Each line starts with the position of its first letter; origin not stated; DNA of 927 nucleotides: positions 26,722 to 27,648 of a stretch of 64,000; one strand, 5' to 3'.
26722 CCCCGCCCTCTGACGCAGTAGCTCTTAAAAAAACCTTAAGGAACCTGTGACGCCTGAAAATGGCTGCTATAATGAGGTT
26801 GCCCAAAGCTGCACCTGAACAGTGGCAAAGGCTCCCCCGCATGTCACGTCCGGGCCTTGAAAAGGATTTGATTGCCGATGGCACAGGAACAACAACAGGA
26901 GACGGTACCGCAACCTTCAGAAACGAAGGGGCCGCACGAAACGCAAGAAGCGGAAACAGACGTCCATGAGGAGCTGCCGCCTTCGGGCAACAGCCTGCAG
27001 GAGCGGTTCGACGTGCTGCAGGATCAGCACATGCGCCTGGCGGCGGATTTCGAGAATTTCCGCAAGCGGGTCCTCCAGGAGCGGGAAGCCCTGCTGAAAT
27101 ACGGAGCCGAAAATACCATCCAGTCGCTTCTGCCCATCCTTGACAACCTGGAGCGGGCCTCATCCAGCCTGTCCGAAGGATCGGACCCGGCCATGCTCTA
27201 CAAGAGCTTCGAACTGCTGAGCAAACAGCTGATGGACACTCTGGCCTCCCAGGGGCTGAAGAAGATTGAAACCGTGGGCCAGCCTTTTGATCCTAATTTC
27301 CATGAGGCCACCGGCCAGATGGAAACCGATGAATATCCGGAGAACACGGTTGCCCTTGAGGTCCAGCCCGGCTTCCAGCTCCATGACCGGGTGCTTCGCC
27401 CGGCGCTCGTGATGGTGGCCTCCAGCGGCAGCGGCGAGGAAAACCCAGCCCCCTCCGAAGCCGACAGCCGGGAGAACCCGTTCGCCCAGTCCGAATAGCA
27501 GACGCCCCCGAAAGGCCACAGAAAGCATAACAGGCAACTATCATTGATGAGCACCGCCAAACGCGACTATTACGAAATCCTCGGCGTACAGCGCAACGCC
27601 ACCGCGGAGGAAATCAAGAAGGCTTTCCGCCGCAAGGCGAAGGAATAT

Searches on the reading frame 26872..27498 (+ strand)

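Call 10: search_protein_families(library=pfam, proteins=[window:26872-27498:+], max_evalue=0.001)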
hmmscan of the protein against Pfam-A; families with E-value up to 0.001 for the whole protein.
window:26872-27498:+ (208 aa): 1 family
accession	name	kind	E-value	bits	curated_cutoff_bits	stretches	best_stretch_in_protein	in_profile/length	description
PF01025.24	GrpE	-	5.7e-47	159.9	25.8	1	22-183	3-164/165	GrpE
